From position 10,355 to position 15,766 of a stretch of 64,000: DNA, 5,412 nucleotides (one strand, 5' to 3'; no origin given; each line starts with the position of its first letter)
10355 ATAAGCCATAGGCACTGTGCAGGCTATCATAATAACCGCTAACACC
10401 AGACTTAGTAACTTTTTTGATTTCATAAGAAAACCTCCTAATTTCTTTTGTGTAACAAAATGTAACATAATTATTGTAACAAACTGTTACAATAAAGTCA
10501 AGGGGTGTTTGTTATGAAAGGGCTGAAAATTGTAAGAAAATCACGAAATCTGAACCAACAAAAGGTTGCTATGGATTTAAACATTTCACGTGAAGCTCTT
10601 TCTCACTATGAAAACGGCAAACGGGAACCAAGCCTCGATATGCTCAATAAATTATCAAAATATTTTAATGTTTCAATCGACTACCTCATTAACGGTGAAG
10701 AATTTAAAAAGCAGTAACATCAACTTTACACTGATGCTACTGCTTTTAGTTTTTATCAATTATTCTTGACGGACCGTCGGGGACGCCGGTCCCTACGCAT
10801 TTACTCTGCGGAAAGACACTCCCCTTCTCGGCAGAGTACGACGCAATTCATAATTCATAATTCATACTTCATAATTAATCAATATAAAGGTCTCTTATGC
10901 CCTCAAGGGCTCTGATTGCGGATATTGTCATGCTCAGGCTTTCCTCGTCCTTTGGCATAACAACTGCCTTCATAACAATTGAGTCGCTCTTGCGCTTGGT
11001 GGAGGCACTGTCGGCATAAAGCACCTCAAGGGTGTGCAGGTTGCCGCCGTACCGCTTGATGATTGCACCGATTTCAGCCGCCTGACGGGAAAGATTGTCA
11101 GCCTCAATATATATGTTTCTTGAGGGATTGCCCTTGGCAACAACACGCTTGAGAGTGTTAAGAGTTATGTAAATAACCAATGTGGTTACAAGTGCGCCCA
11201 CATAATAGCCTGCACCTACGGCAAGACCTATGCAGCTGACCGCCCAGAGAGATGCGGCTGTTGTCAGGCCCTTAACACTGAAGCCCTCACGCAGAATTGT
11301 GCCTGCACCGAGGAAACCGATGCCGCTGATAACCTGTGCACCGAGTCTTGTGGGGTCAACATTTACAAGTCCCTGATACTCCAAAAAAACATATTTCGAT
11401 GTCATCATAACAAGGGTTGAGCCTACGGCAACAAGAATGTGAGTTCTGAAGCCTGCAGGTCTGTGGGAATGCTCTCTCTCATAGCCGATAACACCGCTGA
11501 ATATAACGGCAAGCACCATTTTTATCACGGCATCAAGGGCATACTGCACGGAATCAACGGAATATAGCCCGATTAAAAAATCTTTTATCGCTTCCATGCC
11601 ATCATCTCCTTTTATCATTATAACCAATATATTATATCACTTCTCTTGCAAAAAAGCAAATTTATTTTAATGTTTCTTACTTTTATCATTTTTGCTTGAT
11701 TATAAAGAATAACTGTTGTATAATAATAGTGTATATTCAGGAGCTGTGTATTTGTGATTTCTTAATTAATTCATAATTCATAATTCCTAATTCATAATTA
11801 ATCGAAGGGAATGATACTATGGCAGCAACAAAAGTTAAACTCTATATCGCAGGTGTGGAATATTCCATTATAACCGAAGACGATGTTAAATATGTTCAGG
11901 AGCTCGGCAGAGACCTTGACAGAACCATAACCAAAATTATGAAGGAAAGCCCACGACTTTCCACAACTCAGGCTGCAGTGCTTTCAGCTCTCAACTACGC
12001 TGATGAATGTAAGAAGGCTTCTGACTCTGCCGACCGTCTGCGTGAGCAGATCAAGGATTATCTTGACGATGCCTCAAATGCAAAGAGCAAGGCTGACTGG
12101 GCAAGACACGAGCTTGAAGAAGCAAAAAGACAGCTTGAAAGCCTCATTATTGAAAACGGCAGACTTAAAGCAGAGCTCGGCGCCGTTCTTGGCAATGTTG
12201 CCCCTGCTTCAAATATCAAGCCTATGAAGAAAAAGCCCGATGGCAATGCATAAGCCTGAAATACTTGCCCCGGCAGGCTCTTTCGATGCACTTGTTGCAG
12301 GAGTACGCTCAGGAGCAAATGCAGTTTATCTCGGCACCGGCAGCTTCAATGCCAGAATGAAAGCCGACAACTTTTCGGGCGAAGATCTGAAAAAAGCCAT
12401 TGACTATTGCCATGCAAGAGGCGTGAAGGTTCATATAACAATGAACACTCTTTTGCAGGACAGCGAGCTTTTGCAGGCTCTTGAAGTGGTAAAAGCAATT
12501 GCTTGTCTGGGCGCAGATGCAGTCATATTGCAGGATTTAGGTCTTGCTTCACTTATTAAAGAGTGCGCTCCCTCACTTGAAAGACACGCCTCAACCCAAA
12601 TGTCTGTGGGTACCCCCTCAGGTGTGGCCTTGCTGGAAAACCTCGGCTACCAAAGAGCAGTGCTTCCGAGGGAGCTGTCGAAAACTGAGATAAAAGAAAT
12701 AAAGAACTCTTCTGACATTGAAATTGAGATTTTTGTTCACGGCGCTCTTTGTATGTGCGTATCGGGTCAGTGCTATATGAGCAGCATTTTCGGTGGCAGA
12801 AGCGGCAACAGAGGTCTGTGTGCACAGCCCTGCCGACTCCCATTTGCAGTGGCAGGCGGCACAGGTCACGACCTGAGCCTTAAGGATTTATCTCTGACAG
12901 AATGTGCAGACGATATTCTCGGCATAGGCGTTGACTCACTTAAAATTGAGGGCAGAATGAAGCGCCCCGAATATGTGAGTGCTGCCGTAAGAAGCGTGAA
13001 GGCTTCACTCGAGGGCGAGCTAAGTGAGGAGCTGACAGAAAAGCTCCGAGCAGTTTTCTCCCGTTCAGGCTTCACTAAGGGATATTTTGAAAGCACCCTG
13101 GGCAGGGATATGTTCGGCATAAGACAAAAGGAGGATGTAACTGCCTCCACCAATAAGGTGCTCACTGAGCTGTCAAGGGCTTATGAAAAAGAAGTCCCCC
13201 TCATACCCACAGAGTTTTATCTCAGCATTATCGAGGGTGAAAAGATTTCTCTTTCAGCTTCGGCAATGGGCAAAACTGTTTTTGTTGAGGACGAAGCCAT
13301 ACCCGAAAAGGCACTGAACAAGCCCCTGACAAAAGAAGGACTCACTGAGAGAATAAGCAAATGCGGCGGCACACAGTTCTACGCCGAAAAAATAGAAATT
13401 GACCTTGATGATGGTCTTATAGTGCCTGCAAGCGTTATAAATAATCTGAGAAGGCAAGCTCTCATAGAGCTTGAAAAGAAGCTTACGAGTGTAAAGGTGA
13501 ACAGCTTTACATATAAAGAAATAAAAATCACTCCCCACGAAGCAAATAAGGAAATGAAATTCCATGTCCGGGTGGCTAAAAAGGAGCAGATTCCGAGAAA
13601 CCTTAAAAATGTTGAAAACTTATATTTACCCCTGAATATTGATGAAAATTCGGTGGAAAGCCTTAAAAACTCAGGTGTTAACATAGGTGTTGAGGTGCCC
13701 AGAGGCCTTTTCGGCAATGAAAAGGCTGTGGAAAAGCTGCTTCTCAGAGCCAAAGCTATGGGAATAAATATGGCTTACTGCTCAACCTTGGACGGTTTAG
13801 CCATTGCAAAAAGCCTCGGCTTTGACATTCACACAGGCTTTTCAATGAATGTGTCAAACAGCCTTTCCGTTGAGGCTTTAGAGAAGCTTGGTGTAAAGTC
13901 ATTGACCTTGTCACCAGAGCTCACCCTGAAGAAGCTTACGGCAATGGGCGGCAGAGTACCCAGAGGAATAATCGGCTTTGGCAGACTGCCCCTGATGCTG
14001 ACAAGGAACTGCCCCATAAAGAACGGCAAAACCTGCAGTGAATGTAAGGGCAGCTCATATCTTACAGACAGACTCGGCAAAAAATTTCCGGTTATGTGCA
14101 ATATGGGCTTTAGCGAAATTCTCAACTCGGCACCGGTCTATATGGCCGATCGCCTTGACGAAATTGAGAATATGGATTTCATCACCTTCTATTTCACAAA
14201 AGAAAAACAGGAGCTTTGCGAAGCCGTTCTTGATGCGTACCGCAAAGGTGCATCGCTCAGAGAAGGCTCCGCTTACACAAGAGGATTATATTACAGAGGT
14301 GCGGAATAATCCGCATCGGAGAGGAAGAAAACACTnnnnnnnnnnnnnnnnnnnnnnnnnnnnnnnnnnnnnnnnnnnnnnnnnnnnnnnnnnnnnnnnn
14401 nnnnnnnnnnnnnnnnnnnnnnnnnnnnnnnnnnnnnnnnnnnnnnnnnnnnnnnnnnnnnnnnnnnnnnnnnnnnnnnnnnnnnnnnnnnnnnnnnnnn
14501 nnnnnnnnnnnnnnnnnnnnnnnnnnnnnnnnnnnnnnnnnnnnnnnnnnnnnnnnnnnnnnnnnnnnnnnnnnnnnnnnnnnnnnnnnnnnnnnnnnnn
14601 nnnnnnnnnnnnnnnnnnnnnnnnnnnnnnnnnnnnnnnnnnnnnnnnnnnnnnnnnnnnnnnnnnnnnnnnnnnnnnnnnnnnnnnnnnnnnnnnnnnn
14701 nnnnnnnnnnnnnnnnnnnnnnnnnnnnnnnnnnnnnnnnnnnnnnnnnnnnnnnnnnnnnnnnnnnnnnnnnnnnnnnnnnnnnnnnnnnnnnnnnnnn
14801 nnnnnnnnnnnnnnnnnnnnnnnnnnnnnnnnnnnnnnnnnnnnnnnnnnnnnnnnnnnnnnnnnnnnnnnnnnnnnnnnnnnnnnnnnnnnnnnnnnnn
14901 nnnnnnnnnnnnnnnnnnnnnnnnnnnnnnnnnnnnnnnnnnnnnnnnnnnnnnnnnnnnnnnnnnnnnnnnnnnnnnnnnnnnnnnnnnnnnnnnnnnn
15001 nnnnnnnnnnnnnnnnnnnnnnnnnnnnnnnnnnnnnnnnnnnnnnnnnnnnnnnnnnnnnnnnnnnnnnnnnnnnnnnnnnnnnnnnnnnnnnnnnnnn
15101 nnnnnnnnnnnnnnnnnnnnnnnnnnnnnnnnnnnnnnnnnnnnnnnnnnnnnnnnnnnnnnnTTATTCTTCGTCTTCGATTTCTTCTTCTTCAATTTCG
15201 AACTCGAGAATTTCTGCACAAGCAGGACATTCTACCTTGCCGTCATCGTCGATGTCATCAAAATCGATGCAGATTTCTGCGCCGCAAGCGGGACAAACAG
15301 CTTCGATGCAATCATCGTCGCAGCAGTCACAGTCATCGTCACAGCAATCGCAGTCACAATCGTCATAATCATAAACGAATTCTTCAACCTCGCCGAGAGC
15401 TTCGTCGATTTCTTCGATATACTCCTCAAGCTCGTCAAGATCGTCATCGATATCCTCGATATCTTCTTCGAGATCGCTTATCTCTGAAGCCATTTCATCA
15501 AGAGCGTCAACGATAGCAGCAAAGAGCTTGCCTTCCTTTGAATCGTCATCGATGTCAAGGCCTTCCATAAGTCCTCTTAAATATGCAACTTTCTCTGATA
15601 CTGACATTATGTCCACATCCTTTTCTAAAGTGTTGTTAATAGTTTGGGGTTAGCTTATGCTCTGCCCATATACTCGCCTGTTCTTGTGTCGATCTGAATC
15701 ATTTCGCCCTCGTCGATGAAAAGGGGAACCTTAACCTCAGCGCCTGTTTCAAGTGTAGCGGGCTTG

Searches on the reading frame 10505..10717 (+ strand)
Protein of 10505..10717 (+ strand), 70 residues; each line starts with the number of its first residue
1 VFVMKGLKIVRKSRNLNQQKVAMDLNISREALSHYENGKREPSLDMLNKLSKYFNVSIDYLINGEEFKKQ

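Call 52: search_protein_families(library=pfam, proteins=[window:10505-10717:+], max_evalue=0.01)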
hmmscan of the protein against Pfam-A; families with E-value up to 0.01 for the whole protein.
window:10505-10717:+ (70 aa): 5 families
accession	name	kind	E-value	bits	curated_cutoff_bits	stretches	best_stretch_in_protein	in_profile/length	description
PF01381.28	HTH_3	-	8.7e-19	67.8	23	1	7-61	1-55/55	Helix-turn-helix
PF12844.13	HTH_19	-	8.4e-17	61.3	30.2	1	7-65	4-62/64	Helix-turn-helix domain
PF13560.12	HTH_31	-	2e-08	34.8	27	1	7-57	6-57/64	Helix-turn-helix domain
PF13443.12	HTH_26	-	1.6e-07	31.9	22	1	7-59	2-55/63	Cro/C1-type HTH DNA-binding domain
PF15731.11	MqsA_antitoxin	-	0.0036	17.8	30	1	8-49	75-116/131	Antitoxin component of bacterial toxin-antitoxin system, MqsA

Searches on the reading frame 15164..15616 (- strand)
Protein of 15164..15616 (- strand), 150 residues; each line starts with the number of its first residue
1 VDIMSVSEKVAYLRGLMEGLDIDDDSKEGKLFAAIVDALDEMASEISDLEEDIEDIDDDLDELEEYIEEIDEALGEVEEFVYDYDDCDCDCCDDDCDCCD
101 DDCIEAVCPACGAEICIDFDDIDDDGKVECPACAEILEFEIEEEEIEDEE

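Call 52: search_protein_families(library=pfam, proteins=[window:15164-15616:-], max_evalue=0.01)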
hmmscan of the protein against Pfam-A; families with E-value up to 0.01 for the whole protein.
window:15164-15616:- (150 aa): 5 families
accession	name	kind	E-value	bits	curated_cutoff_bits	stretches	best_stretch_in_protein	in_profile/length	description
PF05531.17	NPV_P10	-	0.0016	19.3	29.8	0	36-75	27-66/75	Nucleopolyhedrovirus P10 protein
PF07889.17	DUF1664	-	0.002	18.6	34.6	1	37-79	80-122/124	Protein of unknown function (DUF1664)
PF05659.16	RPW8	-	0.0037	17.3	30.4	1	23-85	21-83/139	Arabidopsis broad-spectrum mildew resistance protein RPW8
PF23991.1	DUF7310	-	0.0049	17.8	40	1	34-78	27-71/83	Coiled-coil region of unknown function (DUF7310)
PF06160.17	EzrA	-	0.0094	14.7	39.6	0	33-78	97-142/557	Septation ring formation regulator, EzrA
